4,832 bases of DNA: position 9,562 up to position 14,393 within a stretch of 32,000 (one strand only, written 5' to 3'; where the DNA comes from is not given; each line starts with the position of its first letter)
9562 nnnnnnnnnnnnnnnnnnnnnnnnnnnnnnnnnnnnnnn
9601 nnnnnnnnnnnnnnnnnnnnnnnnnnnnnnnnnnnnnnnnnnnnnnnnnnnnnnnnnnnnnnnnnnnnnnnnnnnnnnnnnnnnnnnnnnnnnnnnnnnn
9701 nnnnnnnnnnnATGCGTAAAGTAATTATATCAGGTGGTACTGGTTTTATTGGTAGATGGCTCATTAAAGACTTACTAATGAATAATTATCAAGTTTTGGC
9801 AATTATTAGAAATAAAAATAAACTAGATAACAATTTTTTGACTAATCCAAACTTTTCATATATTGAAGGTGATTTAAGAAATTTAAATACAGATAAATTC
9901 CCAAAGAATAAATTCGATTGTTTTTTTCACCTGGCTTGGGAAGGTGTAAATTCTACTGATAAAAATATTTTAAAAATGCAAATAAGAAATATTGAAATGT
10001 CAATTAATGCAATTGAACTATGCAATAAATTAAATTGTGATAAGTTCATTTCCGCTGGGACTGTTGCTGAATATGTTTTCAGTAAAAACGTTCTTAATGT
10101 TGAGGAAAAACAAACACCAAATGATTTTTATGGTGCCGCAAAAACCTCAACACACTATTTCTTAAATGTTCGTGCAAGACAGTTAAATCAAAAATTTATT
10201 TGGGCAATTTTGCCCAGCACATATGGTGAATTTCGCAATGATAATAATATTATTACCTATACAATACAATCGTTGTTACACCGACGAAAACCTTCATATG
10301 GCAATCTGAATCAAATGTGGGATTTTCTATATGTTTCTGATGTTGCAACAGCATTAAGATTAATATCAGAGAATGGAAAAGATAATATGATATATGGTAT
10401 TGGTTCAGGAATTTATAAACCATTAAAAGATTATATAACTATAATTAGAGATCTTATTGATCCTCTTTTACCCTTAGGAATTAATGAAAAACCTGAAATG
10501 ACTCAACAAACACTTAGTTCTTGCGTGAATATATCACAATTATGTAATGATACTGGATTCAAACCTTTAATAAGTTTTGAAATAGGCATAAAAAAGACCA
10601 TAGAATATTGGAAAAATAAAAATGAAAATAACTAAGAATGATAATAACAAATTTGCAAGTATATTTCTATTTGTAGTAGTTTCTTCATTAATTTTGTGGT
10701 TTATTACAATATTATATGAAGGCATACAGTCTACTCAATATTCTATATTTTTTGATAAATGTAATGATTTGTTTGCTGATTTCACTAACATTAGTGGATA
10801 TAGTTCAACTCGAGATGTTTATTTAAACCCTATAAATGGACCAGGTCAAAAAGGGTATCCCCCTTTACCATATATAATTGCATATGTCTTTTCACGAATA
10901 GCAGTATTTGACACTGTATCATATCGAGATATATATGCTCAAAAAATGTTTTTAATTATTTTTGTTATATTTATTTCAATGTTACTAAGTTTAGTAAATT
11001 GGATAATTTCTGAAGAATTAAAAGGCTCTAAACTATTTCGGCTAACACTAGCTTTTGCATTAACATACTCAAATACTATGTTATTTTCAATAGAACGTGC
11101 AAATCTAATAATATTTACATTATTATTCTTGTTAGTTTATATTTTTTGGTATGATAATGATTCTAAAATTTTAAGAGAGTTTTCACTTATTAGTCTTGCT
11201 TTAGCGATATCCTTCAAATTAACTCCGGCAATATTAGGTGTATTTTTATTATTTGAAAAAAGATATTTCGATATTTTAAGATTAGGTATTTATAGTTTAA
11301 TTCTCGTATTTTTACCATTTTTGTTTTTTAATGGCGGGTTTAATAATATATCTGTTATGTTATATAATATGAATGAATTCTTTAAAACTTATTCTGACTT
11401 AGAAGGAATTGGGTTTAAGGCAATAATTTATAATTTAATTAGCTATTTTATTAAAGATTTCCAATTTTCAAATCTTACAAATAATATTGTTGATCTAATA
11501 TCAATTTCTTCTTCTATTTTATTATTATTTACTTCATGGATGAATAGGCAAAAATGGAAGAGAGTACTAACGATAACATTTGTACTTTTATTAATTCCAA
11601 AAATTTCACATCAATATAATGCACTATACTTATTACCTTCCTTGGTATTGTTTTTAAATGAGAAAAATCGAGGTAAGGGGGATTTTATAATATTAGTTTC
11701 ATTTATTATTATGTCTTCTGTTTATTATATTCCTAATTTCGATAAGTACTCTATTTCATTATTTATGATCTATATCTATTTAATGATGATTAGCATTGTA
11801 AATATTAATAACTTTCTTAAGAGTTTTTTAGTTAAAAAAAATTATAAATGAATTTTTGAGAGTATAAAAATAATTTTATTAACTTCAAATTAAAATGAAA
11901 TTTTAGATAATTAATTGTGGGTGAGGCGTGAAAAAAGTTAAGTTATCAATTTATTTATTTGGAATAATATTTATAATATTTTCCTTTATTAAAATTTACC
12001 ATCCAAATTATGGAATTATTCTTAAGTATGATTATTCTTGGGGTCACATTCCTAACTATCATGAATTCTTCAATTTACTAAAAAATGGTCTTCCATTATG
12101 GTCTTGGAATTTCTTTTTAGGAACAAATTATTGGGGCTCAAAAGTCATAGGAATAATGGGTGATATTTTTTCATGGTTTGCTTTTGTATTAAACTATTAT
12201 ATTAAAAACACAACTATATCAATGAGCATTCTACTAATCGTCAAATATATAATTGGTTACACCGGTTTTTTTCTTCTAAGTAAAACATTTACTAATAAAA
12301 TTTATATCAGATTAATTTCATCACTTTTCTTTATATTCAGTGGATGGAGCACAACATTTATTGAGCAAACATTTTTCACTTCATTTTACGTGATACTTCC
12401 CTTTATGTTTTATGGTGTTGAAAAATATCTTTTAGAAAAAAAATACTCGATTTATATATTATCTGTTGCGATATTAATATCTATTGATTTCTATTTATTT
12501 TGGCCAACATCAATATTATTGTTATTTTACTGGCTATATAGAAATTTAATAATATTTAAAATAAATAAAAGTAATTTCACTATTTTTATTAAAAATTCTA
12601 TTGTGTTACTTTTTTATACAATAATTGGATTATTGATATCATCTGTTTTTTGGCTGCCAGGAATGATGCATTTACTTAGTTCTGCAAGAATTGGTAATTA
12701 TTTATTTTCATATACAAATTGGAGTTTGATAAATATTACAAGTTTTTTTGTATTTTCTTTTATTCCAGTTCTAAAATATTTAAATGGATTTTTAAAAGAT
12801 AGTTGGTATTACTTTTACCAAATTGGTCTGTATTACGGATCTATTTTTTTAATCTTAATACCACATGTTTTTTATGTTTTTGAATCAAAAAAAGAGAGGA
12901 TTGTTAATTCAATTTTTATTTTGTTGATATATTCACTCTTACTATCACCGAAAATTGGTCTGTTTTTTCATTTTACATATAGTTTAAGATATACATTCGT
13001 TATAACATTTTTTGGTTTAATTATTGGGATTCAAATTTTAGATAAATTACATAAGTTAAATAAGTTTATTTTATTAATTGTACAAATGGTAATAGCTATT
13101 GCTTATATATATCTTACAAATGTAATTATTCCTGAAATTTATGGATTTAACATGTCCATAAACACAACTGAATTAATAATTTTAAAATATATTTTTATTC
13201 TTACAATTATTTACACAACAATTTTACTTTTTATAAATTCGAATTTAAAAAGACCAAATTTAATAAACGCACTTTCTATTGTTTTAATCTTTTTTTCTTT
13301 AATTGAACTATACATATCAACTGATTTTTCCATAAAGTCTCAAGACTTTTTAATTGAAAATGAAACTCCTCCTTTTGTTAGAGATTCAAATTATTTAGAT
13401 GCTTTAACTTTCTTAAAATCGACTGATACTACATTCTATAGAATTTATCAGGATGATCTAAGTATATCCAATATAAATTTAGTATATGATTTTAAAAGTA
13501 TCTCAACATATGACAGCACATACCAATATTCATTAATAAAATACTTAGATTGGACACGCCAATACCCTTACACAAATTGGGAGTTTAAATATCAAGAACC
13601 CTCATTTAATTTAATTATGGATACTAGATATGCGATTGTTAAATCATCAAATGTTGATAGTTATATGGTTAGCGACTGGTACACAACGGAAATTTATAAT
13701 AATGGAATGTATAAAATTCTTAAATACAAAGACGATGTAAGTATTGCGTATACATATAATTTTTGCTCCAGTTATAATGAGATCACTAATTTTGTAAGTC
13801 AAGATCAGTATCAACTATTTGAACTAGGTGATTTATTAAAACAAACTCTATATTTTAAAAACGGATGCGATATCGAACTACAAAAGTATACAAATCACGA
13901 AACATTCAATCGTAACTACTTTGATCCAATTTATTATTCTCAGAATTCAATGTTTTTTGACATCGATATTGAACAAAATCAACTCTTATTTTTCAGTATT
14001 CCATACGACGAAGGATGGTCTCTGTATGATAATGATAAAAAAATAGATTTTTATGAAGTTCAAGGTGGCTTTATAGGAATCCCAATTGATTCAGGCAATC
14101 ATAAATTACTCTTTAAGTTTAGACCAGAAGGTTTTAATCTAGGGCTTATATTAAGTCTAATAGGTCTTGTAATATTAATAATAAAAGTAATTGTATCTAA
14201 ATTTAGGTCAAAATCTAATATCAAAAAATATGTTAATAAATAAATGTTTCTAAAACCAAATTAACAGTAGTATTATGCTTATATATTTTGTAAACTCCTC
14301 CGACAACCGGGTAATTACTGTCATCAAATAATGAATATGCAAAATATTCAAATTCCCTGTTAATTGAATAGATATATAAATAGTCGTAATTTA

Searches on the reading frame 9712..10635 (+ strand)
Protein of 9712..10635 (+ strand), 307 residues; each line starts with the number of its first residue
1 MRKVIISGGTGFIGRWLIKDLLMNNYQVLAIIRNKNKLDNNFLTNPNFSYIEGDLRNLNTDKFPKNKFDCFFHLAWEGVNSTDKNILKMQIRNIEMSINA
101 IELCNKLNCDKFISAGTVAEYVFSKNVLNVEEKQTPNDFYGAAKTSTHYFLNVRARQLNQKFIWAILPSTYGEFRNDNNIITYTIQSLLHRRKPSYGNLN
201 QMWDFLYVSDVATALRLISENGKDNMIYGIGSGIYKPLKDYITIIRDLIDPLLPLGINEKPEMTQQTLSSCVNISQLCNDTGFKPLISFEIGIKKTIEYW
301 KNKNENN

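Call 20: search_protein_families(library=pfam, proteins=[window:9712-10635:+], max_evalue=0.001)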
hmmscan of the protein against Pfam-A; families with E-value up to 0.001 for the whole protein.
window:9712-10635:+ (307 aa): 6 families
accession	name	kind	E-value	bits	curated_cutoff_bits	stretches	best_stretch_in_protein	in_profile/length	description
PF01370.27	Epimerase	-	2.9e-33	115.7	20.9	1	4-231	1-240/240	NAD dependent epimerase/dehydratase family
PF16363.11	GDP_Man_Dehyd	-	1.6e-19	71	27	1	6-228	2-247/332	GDP-mannose 4,6 dehydratase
PF01073.25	3Beta_HSD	-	1.8e-09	37.5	22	1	5-217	1-227/280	3-beta hydroxysteroid dehydrogenase/isomerase family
PF13460.12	NAD_binding_10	-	2.9e-06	27.7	27.2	1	8-60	1-53/184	NAD(P)H-binding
PF05368.20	NmrA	-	1.8e-05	24.9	27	1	3-79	4-60/298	NmrA-like family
PF07993.18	NAD_binding_4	-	7e-05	22.5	20.1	1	6-38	1-36/258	Male sterility protein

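Call 75: search_protein_families(library=ncbifam, proteins=[window:9712-10635:+], max_evalue=0.00001)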
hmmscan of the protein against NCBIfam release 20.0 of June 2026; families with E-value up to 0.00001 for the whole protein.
window:9712-10635:+ (307 aa): 11 families
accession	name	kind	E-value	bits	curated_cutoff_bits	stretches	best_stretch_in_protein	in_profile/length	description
TIGR01181.1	dTDP_gluc_dehyt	equivalog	2e-21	76.4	365.1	1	4-304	2-315/321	dTDP-glucose 4,6-dehydratase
NF007490.0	PRK10084.1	subfamily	2.5e-15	56.3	649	1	134-303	161-337/361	dTDP-glucose 4,6-dehydratase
TIGR02197.1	heptose_epim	equivalog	3.1e-15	56.1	274.6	1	4-300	1-313/316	ADP-glyceromanno-heptose 6-epimerase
NF007582.0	PRK10217.1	equivalog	5.6e-14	52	698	1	133-301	153-332/355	dTDP-glucose 4,6-dehydratase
TIGR01179.1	galE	equivalog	2e-13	49.9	262.3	1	3-153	1-158/332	UDP-glucose 4-epimerase GalE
TIGR04180.1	EDH_00030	hypoth_equivalog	7.2e-12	45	475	1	4-253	1-260/297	NAD-dependent 4,6-dehydratase LegB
TIGR01777.1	yfcH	hypoth_equivalog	1.3e-09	38.1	207.35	1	4-140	1-136/292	TIGR01777 family oxidoreductase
NF043036.1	ErythonDh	equivalog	2.6e-07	30.2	325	1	3-156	2-165/321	D-erythronate dehydrogenase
TIGR03466.1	HpnA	hypoth_equivalog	3.2e-07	29.5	367.65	1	3-223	2-221/327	hopanoid-associated sugar epimerase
NF042423.1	oxyalk_red_Shew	equivalog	2.3e-06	26.9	580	0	2-134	9-135/331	2-alkyl-3-oxoalkanoate reductase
NF047922.1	GDPFucSynFcl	equivalog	9.7e-06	25.2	500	0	77-304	65-305/308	GDP-L-fucose synthase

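Call 76: search_solved_structures(query=window:9712-10635:+, max_evalue=1e-8)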
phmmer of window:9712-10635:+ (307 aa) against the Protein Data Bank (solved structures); distinct sequences matched with E-value up to 1e-8: 16.
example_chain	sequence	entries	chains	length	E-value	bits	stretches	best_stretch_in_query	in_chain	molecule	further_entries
1g1a_A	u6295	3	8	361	1.5e-17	67.1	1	135-300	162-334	DTDP-D-GLUCOSE 4,6-DEHYDRATASE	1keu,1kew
4zrm_A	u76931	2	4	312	2.1e-17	66.6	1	3-302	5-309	UDP-glucose 4-epimerase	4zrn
6dnt_A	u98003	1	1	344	2.6e-16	63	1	3-300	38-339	NAD-dependent epimerase/dehydratase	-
2hun_A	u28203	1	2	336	5e-15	58.8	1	3-304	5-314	336aa long hypothetical dTDP-glucose 4,6-dehydratase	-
1bxk_A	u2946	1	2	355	3.5e-14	56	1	1-300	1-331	PROTEIN (DTDP-GLUCOSE 4,6-DEHYDRATASE)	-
6bi4_A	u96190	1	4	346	1.5e-13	53.9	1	3-305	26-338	dTDP-glucose 4,6-dehydratase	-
8du1_A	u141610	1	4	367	8.3e-13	51.5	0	135-303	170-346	dTDP-glucose 4,6-dehydratase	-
6kv9_A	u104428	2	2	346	2.8e-12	49.8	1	4-249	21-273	MoeE5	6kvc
6bwl_A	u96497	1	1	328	1.5e-11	47.4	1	3-302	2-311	Pal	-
6zl6_A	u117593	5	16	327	1.4e-10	44.2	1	3-301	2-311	Epimerase domain-containing protein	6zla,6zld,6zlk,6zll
6zlj_A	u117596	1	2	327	5.1e-10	42.4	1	3-301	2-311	Epimerase domain-containing protein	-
2pk3_A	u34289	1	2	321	7e-10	41.9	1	3-297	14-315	GDP-6-deoxy-D-lyxo-4-hexulose reductase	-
7k3p_A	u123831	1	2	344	1.1e-09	41.2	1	3-162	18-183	UDP-glucose 4-epimerase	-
8rdg_A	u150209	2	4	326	1.2e-09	41.1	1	3-248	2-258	SDR family NAD(P)-dependent oxidoreductase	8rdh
2c20_A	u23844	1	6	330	1.6e-09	40.7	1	1-257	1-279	UDP-GLUCOSE 4-EPIMERASE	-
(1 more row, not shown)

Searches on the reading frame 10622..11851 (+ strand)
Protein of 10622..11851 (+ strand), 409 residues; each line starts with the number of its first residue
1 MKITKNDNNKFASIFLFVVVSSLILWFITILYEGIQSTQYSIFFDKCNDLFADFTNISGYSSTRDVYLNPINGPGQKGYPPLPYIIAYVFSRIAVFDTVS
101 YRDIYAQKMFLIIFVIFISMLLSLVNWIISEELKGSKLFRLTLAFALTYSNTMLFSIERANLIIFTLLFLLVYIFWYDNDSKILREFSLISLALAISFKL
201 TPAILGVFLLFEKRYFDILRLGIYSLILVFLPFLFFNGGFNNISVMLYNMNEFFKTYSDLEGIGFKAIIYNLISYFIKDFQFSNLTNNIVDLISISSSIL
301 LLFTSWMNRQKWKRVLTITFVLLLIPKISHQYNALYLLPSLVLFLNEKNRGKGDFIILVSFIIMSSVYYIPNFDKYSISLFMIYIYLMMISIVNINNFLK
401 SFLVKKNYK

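Call 20: search_protein_families(library=pfam, proteins=[window:10622-11851:+], max_evalue=0.001)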
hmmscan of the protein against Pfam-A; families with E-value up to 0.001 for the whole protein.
window:10622-11851:+ (409 aa): 1 family
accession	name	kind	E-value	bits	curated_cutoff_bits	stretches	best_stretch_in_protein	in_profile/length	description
PF09594.16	GT87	-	3e-05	24.3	25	1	79-237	3-148/237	Glycosyltransferase family 87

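Call 75: search_protein_families(library=ncbifam, proteins=[window:10622-11851:+], max_evalue=0.00001)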
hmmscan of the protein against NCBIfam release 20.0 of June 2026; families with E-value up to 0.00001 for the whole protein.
window:10622-11851:+ (409 aa): 0 families

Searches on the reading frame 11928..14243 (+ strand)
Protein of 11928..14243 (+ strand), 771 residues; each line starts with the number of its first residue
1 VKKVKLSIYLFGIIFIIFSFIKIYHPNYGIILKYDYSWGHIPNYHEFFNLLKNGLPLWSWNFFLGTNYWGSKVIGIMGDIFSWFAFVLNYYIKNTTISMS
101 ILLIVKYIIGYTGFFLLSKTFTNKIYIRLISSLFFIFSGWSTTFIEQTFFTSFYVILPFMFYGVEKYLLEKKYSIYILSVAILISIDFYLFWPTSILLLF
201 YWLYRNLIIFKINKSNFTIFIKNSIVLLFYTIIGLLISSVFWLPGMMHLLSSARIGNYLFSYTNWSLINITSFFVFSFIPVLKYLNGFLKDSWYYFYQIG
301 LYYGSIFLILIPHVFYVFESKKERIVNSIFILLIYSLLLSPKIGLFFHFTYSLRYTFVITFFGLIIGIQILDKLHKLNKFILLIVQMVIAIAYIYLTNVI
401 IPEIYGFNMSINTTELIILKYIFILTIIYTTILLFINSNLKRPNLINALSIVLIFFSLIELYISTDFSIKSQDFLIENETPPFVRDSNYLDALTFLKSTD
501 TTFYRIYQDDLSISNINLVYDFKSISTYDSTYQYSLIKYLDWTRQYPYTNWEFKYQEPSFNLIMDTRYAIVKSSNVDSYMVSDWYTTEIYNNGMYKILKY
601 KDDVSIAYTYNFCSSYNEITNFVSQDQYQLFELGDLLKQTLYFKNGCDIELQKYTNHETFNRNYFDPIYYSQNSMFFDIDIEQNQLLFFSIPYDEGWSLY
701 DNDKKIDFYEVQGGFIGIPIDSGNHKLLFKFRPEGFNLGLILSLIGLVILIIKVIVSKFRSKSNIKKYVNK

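Call 20: search_protein_families(library=pfam, proteins=[window:11928-14243:+], max_evalue=0.001)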
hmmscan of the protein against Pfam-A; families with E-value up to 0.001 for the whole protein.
window:11928-14243:+ (771 aa): 1 family
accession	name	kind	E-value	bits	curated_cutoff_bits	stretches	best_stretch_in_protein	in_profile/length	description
PF09586.16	YfhO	-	2.4e-55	188.8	28.5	2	13-630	8-616/835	Bacterial membrane protein YfhO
